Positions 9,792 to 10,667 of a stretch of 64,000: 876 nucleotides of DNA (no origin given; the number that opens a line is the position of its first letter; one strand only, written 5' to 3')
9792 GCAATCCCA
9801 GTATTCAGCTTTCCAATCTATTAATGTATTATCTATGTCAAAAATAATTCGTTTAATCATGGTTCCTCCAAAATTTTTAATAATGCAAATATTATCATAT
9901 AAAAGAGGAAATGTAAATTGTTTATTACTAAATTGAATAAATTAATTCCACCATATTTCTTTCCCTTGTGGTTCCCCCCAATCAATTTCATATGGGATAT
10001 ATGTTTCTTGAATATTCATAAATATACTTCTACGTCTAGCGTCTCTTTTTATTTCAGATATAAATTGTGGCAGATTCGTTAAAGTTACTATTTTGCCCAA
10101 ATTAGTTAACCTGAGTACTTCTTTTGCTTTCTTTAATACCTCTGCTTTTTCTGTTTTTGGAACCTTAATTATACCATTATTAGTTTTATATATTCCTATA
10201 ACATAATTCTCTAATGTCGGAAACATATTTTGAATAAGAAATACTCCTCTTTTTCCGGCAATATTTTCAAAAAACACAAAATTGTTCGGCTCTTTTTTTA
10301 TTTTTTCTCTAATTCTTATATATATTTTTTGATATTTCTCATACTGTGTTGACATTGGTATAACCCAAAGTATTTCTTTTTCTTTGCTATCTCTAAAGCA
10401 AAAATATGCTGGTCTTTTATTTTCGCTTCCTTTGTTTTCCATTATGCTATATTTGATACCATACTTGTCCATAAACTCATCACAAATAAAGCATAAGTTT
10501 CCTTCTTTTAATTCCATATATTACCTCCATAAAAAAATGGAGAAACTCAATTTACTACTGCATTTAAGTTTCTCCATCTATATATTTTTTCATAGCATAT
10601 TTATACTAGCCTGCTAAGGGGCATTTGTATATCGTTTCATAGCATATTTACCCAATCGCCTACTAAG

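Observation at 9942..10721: Complete type III toxin-antitoxin locus (RNA-repeat antitoxin plus ToxN/AbiQ-like toxin), probably unannotated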

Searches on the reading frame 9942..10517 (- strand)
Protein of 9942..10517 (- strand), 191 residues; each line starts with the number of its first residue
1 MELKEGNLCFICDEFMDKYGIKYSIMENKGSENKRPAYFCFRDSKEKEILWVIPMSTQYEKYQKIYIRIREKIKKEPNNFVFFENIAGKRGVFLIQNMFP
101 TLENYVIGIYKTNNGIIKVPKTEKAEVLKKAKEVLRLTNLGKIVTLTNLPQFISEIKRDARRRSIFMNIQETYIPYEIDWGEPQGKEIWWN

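Call 3: search_protein_families(library=pfam, proteins=[window:9942-10517:-], max_evalue=1)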
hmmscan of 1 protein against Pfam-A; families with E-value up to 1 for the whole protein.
window:9942-10517:- (191 aa): 3 families
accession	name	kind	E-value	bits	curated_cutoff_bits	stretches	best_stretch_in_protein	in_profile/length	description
PF12687.12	DUF3801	-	0.038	14.4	24.1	1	17-133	54-113/131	Protein of unknown function (DUF3801)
PF21256.2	TetR_C_5-like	-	0.065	13.8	27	1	58-136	46-123/127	Tetracyclin repressor-like, C-terminal domain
PF19385.4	DUF5960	-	0.12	13.2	24.1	1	15-47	37-69/83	Family of unknown function (DUF5960)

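Call 4: search_protein_families(library=padloc, proteins=[window:9942-10517:-], max_evalue=1)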
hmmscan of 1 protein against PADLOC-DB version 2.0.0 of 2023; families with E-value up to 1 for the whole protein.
window:9942-10517:- (191 aa): 2 families
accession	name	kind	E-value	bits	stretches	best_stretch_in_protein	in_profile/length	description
PDLC00315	PtuB1|PtuB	-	0.017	12.9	1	94-168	83-152/227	Unknown function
PDLC01367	Cas8b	-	0.056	11.8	1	5-40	5-39/63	CAS-I-B; effector_LS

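Call 8: search_protein_families(library=ncbifam, proteins=[window:9942-10517:-], max_evalue=1)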
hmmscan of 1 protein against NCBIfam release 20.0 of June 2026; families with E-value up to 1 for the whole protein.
window:9942-10517:- (191 aa): 2 families
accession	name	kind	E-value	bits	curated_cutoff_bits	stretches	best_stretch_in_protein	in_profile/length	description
NF047359.1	CptIN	equivalog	2.1e-33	115.3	90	1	6-149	1-143/150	type III toxin-antitoxin system CptIN family toxin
NF007312.0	PRK09798.1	equivalog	0.1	13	113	1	175-189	68-82/82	type II toxin-antitoxin system antitoxin MazE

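Call 9: search_protein_families(library=phrogs, proteins=[window:9942-10517:-], max_evalue=1)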
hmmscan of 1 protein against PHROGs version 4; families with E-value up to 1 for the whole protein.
window:9942-10517:- (191 aa): 3 families
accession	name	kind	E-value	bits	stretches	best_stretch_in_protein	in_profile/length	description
phrog_33519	-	unknown function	1e-13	52.5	1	1-144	1-142/172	-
phrog_4455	-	unknown function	0.026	15.8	1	118-177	5-63/83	-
phrog_20203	-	unknown function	0.06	14.5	1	103-134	30-61/75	-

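Call 10: search_solved_structures(query=window:9942-10517:-, max_evalue=10, show_alignments=3)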
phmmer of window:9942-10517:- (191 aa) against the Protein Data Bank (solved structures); distinct sequences matched with E-value up to 10: 5.
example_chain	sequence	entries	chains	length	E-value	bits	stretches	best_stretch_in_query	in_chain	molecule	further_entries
4rmo_A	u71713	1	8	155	2.7e-12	49.8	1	29-145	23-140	CptN Toxin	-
5fml_B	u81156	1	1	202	0.54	13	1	8-59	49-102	PA SUBUNIT OF INFLUENZA B POLYMERASE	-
6fs9_A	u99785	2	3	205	0.55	13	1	8-59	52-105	Polymerase acidic protein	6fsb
6fs8_B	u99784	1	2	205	0.56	13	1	8-59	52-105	Polymerase acidic protein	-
7s0k_A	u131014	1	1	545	1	12.1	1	5-44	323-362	HAP2-GCS1 domain-containing protein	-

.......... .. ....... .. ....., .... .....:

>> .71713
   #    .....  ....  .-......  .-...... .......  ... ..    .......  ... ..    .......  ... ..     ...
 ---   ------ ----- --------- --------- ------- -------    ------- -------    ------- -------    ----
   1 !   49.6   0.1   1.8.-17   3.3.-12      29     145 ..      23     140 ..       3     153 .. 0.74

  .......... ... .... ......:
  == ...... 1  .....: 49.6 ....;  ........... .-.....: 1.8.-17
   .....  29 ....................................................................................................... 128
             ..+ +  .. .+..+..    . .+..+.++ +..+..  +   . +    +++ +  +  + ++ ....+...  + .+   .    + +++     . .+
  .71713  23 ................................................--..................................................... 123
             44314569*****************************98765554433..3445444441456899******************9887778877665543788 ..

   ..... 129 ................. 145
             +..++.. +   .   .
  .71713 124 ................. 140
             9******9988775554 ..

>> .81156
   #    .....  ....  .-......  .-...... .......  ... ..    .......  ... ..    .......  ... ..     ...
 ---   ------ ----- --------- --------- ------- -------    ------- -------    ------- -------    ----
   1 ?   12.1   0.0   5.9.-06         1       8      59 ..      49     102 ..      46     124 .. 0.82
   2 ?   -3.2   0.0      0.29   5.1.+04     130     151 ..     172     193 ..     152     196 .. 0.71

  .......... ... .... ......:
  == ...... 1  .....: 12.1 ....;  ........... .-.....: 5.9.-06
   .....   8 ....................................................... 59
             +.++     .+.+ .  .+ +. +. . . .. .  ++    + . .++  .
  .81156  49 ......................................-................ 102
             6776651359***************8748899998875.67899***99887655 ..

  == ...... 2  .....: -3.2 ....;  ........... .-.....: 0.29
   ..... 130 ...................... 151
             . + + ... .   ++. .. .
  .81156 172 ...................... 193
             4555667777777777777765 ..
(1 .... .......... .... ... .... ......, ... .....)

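Call 12: find_homologous_proteins(query=window:9942-10517:-)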
Query window:9942-10517:- (191 aa): 37 proteins with E <= 0.001 among 286 candidates.
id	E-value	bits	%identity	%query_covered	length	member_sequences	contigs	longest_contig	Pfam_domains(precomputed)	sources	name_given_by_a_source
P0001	3.0e-123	427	99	100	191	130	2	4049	-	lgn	-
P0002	9.1e-116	402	93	100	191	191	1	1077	-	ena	-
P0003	5.3e-103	360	91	100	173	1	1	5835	-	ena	-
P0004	3.1e-97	342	78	99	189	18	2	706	-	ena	-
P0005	4.2e-97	341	84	100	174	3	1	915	-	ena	-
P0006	2.4e-83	296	100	71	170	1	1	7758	-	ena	-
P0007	1.1e-73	265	66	100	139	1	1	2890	-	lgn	-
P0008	4.3e-73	263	58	100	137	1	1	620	-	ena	-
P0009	7.0e-65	236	94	59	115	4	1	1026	-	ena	-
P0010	1.2e-63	232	97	58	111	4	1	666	-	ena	-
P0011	1.6e-62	228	84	65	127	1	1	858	-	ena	-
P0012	8.6e-58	213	94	54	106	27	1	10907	-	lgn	-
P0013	4.1e-53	198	61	83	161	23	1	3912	-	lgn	-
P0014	1.2e-51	193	61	82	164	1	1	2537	-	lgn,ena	-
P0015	1.6e-51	193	58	83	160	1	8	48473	-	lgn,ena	-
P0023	2.3e-48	182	57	82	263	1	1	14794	-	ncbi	-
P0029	8.3e-46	174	50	88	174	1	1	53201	-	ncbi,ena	-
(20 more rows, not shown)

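Call 19: find_related_loci(query=A1, collection=genome_contigs, flank=5000)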
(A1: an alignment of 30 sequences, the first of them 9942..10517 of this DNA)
Query A1 (191 aa) in genome_contigs; peptide patterns used: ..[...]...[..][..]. (x = any residue, [..] = any of these).
122 stretches matched a pattern; 122 encode a relative of the query (tblastn E <= 1e-3); the best 80 are kept; 80 distinct loci.
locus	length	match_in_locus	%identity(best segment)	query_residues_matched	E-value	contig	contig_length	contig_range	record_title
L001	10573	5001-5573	98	1-191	2e-123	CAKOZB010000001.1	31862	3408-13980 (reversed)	MAG: uncultured Clostridia bacterium isolate REFINED_METABAT215_TOP10_CONTIGS_1500_ASSEMBLY_K77_MERGED__Hadza_MoBio_hadz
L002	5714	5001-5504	58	1-168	3e-58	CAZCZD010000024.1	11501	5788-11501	MAG TPA_asm: uncultured Candidatus Saccharibacteria bacterium isolate binchicken_co353_516 genome assembly, contig: NODE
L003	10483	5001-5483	57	1-161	2e-54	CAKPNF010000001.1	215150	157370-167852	MAG: uncultured Clostridia bacterium isolate REFINED_METABAT215_TOP10_CONTIGS_1500_ASSEMBLY_K77_MERGED__Nepal_MoBio_Fibe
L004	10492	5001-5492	55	1-163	1e-54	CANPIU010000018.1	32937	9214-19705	MAG TPA_asm: uncultured Clostridium sp. isolate SRR15730553_bin.9_metawrap_v1.3_MAG genome assembly, contig: NODE.2977_l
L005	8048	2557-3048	54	1-163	4e-54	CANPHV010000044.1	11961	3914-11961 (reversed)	MAG TPA_asm: uncultured Clostridium sp. isolate SRR15730552_bin.38_metawrap_v1.3_MAG genome assembly, contig: NODE.9162_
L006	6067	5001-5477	57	1-159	2e-53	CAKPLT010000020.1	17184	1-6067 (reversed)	MAG: uncultured Clostridia bacterium isolate REFINED_METABAT215_TOP10_CONTIGS_1500_ASSEMBLY_K77_MERGED__Hadza_PheChl_Fib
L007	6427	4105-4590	55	1-162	3e-53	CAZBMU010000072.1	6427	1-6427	MAG TPA_asm: uncultured Clostridium sp. isolate SRP278969_co2_150 genome assembly, contig: NODE_17605_length_6427_cov_12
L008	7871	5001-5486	56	1-162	2e-53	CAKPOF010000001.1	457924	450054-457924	MAG: uncultured Clostridia bacterium isolate REFINED_METABAT215_TOP10_CONTIGS_1500_ASSEMBLY_K77_MERGED__Hadza_PheChl_Fib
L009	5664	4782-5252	57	1-157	3e-53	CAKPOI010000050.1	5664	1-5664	MAG: uncultured Clostridia bacterium isolate REFINED_METABAT215_SUBJECT_CONTIGS_1500_ASSEMBLY_K77_MERGED__Pilot_MoBio_Fi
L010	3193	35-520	55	1-162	4e-53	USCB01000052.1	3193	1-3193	uncultured Clostridium sp. isolate UMGS1576 genome assembly, contig: NODE_8169_length_3193_cov_3.993945, whole genome sh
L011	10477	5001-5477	55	1-159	5e-53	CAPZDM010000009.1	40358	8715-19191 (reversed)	MAG TPA_asm: uncultured Clostridia bacterium isolate MGBC122997 genome assembly, contig: MGBC122997.9, whole genome shot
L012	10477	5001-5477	55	1-159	5e-53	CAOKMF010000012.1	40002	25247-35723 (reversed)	MAG TPA_asm: uncultured Clostridium sp. isolate SRR17684644_bin.38_metawrap_v1.3_MAG genome assembly, contig: NODE.1751_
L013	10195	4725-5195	57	1-157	2e-53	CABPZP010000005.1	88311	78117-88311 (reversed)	MAG TPA_asm: uncultured Clostridium sp. isolate MGYG-HGUT-00384 genome assembly, contig: GUT_GENOME008342_5, whole genom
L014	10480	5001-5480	58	1-159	1e-52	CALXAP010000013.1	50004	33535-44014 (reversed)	MAG: uncultured Clostridia bacterium isolate BRZ_HH__bin29 genome assembly, contig: BRZ_HH__NODE_866_length_50004_cov_17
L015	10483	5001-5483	55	1-161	9e-53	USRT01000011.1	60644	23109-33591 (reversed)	uncultured Clostridium sp. isolate UMGS2019 genome assembly, contig: NODE_118_length_60644_cov_34.384195, whole genome s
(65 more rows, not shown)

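Call 34: predict_structure(alignment_id=A1)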
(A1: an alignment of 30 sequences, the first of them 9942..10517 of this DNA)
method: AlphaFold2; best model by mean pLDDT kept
length: 191 residues; sequences in the alignment: 30
mean_pLDDT: 82.4   pTM: 0.77
mean pLDDT of the five models: 82.4, 82.0, 81.6, 80.6, 80.6
residues with pLDDT >= 90: 101; 70-90: 56; 50-70: 15; < 50: 19
segments of 3 or more residues with pLDDT < 50: 173-191
pLDDT, mean of each block of 10 residues (from residue 1): 77 89 79 75 91 93 95 92 91 95 88 80 95 94 92 93 72 41 35 43
secondary structure, 60 per line:
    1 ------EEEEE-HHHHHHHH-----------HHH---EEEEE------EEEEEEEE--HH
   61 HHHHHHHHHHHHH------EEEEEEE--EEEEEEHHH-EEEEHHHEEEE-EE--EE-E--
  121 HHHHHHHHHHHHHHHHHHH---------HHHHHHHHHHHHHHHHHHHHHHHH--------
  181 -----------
elements in order: E7-11 H13-20 E38-42 E49-56 H59-73 E80-86 E89-94 E99-102 E106-109 H121-139 H149-172

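Call 38: fold_search(model_id=the predicted structure, library=pdb)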
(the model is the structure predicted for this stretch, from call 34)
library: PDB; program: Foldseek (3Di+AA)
matches with E <= 10: 707; with E <= 0.001: 24
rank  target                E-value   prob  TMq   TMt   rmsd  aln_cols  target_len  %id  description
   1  4rmo_A                8.0e-11  1.00  0.66  0.80   3.4       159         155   24  Crystal Structure of the CptIN Type III Toxin-Antitoxin System from Eubacterium rectale (released 2015-09-30)
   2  4mzm_C                1.4e-04  1.00  0.41  0.66   5.0       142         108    9  MazF from S. aureus crystal form I, P212121, 2.1 A (released 2014-05-28)
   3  4mzm_B                2.2e-04  1.00  0.41  0.67   5.2       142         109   10  MazF from S. aureus crystal form I, P212121, 2.1 A (released 2014-05-28)
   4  4mdx_A                2.2e-04  1.00  0.42  0.65   5.4       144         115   12  Crystal structure of Bacillus subtilis MazF in complex with RNA (released 2013-10-23)
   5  7bxy                  2.5e-04  1.00  0.43  0.66   5.3       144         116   12  mRNA interferase from Bacillus cereus (released 2021-04-28)
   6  4glk                  2.5e-04  1.00  0.53  0.60   6.3       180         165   13  Structure and activity of AbiQ, a lactococcal anti-phage endoribonuclease belonging to the type-III toxin-antitoxin syst (released 2013-01-16)
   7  4mzp_E                2.6e-04  1.00  0.40  0.65   5.4       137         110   11  MazF from S. aureus crystal form III, C2221, 2.7 A (released 2014-05-21)
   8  9g1y_B                3.1e-04  1.00  0.40  0.60   5.5       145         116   11  Staphycoccus aureus MazF in complex with Nabobody 3 (released 2024-07-24)
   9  1ne8                  3.8e-04  1.00  0.42  0.65   5.3       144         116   11  YDCE protein from Bacillus subtilis (released 2003-01-14)
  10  4of1_A                3.8e-04  1.00  0.41  0.64   5.5       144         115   11  crystal structure of toxin from staphylococcus aureus Mu50 (released 2015-01-14)
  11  4hke_A                3.8e-04  1.00  0.40  0.60   5.5       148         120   13  Crystal Structure of MoxT of Bacillus anthracis (released 2013-11-13)
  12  9g48_A                4.2e-04  1.00  0.41  0.62   5.5       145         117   11  Staphylococcus aureus MazF in complex with Nanobody 6 (released 2024-07-24)
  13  9g7k_E                5.4e-04  1.00  0.40  0.61   5.6       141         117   10  Staphylococcus aureus MazF in complex with Nanobody 12 (released 2024-07-31)
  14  9g7k_A                5.7e-04  1.00  0.40  0.60   5.5       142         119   11  Staphylococcus aureus MazF in complex with Nanobody 12 (released 2024-07-31)
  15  9g2a_B                6.0e-04  1.00  0.40  0.63   5.5       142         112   12  Staphylococcus aureus MazF in complex with nanobody 4 (released 2024-07-17)
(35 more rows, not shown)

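Call 39: find_encoding_contigs(protein=P0004, flank=3000, max_places=4)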
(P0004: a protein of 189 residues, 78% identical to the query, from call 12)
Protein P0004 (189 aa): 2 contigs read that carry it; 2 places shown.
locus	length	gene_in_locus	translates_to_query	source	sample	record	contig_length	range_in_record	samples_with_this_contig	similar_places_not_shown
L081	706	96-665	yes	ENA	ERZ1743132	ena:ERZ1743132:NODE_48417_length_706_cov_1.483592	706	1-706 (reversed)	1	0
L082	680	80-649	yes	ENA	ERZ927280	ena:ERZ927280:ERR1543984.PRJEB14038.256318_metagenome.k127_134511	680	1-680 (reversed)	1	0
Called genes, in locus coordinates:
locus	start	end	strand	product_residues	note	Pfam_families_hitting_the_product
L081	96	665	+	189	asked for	-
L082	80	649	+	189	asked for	-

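Call 40: find_encoding_contigs(protein=P0002, flank=3000, max_places=4)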
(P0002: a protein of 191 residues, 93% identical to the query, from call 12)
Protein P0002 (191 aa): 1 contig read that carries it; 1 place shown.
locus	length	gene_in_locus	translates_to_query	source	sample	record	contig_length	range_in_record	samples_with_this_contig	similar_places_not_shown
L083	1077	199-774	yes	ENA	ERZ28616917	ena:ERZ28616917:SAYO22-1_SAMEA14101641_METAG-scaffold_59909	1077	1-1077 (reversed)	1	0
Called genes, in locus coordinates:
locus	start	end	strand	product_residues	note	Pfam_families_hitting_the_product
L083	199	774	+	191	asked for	-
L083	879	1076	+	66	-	?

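Call 56: find_related_loci(query=A1, collection=viral_contigs, flank=4000)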
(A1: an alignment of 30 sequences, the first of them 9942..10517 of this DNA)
Query A1 (191 aa) in viral_contigs; peptide patterns used: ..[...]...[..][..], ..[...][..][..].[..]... (x = any residue, [..] = any of these).
36 stretches matched a pattern; 2 encode a relative of the query (tblastn E <= 1e-3); 2 distinct loci.
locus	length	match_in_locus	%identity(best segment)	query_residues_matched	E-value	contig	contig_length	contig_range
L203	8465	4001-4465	38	1-157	2e-24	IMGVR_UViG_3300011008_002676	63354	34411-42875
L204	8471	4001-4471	33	2-156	4e-19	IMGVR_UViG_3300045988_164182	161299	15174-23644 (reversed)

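Call 57: list_cluster_members(proteins=[window:9945-10517:-, P0023, P0029])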
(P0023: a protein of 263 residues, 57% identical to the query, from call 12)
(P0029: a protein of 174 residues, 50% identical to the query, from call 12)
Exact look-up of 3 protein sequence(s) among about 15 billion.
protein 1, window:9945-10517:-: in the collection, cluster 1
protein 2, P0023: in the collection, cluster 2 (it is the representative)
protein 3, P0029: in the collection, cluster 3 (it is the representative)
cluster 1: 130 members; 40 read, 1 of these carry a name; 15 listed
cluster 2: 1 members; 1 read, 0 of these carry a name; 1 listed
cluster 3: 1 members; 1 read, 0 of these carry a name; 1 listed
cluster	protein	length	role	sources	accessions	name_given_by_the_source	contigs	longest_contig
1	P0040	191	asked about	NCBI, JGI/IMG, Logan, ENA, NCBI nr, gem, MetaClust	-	-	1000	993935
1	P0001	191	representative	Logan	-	-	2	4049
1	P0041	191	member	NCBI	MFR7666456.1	MAG: type III toxin-antitoxin system CptIN family toxin [Clostridia bacterium]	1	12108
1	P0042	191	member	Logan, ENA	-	-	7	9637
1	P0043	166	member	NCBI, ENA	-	-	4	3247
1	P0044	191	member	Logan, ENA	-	-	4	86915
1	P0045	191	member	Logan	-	-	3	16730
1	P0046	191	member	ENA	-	-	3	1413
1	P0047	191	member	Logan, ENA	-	-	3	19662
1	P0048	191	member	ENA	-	-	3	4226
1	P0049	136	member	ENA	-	-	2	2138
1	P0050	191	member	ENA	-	-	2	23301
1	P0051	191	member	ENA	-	-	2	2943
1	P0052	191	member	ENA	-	-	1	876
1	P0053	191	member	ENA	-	-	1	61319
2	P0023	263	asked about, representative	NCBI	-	-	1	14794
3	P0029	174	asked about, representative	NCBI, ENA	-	-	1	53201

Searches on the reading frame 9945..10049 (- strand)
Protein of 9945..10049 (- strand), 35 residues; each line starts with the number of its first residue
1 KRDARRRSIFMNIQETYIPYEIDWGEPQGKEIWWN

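Call 30: search_solved_structures(query=window:9945-10049:-, max_evalue=10, show_alignments=5)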
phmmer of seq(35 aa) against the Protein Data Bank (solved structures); distinct sequences matched with E-value up to 10: 2.
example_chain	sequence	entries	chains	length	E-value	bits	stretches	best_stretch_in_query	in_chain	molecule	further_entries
1ub4_C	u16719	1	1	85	0.046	17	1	18-33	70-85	MazE protein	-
1mvf_D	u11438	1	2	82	0.06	16.6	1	17-33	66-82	PemI-like protein 1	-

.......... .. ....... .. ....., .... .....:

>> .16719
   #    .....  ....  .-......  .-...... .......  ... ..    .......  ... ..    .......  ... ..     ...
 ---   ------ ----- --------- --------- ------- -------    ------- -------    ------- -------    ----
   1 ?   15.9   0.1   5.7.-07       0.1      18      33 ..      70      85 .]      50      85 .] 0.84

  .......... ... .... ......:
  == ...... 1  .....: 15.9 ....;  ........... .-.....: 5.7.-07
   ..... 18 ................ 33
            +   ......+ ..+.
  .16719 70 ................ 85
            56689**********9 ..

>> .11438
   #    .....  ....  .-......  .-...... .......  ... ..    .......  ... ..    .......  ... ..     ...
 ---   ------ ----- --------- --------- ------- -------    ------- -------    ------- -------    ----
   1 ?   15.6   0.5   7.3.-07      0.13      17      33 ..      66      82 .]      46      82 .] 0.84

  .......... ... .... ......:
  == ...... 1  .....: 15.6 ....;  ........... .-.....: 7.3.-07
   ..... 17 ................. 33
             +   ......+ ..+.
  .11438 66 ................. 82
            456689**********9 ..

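Call 31: search_protein_families(library=ncbifam, proteins=[window:9945-10049:-], max_evalue=10)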
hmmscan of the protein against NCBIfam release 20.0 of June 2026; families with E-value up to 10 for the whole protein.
seq(35 aa): 1 family
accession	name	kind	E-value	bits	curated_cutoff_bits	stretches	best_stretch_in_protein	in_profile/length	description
NF007312.0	PRK09798.1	equivalog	0.01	16.2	113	1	16-33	65-82/82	type II toxin-antitoxin system antitoxin MazE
